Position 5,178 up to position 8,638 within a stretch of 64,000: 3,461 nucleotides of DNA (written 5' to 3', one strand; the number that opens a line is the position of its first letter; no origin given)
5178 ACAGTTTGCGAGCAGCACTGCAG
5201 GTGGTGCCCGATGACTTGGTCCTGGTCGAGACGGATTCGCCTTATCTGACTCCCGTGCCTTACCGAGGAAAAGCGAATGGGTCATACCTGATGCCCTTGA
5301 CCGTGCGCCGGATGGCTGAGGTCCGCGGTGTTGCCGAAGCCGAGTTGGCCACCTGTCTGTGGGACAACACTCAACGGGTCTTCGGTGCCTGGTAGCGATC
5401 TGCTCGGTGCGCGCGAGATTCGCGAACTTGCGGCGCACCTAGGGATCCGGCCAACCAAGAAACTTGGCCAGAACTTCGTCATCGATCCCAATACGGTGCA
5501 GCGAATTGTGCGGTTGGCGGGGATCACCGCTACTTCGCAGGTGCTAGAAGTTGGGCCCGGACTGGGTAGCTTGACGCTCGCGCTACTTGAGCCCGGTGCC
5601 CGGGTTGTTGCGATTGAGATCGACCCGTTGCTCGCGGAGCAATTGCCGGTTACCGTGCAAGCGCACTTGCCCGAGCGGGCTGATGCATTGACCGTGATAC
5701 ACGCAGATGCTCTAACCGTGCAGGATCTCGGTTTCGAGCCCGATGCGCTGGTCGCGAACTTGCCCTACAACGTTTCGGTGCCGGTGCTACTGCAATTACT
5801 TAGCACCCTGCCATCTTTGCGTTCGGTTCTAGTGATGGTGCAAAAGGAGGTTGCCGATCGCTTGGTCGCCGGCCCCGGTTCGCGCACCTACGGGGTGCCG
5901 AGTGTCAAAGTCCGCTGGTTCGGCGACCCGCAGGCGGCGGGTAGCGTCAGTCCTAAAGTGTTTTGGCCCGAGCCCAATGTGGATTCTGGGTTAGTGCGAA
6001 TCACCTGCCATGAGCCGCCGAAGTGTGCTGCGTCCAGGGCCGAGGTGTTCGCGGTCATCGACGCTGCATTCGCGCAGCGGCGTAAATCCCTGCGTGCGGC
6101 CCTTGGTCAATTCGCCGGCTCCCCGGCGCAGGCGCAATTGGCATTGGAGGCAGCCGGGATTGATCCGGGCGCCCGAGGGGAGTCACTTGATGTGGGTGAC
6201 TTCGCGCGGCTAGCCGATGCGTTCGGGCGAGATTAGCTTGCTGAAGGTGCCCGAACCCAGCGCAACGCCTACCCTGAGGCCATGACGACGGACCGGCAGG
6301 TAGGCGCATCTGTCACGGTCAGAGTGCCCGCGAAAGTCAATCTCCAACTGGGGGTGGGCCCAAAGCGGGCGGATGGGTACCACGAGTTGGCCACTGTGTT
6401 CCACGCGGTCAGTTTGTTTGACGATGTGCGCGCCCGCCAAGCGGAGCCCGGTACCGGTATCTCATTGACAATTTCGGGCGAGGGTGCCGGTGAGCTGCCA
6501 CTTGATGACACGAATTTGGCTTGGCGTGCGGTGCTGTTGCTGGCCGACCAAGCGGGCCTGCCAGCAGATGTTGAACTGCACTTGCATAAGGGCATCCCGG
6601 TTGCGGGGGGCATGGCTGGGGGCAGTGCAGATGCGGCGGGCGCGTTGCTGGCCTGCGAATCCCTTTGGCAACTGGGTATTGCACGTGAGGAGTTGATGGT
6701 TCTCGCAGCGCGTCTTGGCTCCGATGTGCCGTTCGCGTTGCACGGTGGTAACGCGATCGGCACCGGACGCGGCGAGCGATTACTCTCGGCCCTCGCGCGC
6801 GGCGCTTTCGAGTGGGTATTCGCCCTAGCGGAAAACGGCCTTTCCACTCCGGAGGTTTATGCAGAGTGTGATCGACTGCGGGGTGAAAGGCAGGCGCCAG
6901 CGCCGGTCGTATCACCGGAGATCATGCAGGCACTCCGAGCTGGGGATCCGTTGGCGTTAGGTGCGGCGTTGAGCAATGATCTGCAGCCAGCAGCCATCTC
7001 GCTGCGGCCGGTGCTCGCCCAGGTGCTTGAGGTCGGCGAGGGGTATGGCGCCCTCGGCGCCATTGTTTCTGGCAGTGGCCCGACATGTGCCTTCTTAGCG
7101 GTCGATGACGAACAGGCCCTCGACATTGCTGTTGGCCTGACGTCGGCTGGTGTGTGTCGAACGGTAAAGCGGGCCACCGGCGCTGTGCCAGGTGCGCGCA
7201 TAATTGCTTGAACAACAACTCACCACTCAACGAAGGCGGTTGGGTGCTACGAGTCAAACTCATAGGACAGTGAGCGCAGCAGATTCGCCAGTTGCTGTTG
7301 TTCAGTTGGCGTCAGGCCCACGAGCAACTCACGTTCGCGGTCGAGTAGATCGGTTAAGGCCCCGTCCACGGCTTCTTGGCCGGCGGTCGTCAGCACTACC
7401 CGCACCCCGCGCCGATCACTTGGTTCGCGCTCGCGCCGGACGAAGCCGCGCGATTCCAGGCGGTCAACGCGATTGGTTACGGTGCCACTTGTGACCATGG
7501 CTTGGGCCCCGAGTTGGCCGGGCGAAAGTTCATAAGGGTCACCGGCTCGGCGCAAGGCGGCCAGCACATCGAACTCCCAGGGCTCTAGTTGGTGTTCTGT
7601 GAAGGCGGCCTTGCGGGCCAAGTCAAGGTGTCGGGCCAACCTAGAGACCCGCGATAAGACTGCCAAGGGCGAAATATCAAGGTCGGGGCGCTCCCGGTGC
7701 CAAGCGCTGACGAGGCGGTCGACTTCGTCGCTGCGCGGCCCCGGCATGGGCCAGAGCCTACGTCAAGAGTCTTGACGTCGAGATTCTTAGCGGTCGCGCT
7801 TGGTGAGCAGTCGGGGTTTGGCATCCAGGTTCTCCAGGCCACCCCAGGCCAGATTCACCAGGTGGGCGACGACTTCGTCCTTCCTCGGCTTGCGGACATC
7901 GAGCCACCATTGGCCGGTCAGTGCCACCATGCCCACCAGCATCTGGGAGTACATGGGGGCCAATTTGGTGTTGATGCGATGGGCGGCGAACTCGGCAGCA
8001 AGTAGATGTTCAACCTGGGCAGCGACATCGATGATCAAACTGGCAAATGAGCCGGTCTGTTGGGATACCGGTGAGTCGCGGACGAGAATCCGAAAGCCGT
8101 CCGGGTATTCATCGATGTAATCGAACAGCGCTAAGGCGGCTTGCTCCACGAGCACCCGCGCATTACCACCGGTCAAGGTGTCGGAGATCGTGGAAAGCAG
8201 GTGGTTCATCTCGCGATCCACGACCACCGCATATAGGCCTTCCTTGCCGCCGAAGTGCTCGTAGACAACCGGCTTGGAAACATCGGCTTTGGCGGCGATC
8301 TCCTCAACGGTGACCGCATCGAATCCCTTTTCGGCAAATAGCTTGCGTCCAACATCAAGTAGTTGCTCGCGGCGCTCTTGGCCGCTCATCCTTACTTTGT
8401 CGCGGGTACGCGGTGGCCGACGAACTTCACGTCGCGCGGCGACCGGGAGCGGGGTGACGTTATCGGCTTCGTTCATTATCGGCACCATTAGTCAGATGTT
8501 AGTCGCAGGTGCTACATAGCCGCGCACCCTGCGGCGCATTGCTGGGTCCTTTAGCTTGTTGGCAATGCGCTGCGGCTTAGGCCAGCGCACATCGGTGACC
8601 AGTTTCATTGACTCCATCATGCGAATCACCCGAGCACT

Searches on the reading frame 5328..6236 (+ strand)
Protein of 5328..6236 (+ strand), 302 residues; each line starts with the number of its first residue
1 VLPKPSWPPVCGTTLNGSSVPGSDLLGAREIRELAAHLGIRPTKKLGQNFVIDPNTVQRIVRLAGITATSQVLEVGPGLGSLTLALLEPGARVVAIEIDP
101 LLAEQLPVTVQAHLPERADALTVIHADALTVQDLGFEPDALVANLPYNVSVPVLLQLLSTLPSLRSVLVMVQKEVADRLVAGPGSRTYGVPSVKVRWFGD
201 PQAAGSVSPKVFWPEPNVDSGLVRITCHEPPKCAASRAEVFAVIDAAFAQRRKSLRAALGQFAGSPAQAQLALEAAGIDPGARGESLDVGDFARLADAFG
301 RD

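Call 8: search_protein_families(library=pfam, proteins=[window:5328-6236:+], max_evalue=0.00001)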
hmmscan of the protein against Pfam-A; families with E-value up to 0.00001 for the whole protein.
window:5328-6236:+ (302 aa): 1 family
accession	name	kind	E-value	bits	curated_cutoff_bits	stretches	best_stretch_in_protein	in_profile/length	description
PF00398.26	RrnaAD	-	9.9e-47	159.7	24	1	44-297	6-259/263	Ribosomal RNA adenine dimethylase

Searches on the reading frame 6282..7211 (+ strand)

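Call 8: search_protein_families(library=pfam, proteins=[window:6282-7211:+], max_evalue=0.00001)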
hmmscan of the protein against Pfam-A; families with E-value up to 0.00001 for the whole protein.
window:6282-7211:+ (309 aa): 2 families
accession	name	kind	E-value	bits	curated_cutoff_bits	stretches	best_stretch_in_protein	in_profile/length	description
PF00288.32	GHMP_kinases_N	-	1.3e-16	61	22.3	1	78-156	1-87/87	GHMP kinases N terminal domain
PF08544.19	GHMP_kinases_C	-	8.1e-12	45.8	21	1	215-287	2-80/85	GHMP kinases C terminal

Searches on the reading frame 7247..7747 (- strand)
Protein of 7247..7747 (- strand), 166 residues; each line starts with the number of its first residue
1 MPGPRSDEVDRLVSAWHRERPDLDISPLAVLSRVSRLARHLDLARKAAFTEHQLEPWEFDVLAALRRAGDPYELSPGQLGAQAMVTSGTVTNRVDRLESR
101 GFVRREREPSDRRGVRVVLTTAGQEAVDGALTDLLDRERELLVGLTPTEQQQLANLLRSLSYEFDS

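Call 8: search_protein_families(library=pfam, proteins=[window:7247-7747:-], max_evalue=0.00001)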
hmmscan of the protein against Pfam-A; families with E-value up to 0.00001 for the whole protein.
window:7247-7747:- (166 aa): 2 families
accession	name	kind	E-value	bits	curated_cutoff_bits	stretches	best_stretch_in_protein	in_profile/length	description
PF12802.13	MarR_2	-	1.5e-14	54.3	27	1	52-113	1-60/61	MarR family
PF01047.28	MarR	-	5.6e-13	49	24.6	1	58-115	5-59/59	MarR family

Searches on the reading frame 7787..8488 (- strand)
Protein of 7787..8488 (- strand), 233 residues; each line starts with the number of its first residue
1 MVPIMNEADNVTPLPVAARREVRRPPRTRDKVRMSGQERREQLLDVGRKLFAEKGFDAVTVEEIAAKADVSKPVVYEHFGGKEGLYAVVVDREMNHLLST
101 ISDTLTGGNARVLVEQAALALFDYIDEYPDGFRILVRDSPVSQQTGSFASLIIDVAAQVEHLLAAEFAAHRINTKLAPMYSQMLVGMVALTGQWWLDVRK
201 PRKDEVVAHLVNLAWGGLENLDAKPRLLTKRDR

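Call 8: search_protein_families(library=pfam, proteins=[window:7787-8488:-], max_evalue=0.00001)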
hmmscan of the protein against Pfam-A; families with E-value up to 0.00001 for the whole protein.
window:7787-8488:- (233 aa): 3 families
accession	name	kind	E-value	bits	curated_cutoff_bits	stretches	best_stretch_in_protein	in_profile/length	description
PF00440.29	TetR_N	-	7.9e-18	64.4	24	1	43-87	1-45/47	Bacterial regulatory proteins, tetR family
PF21943.1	TetR_C_46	-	3.2e-09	37.4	27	1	120-216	11-108/109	Tetracyclin repressor-like, C-terminal domain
PF19344.4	TetR_C_32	-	1.8e-08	35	27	1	148-223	57-132/139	Tetracyclin repressor-like, C-terminal domain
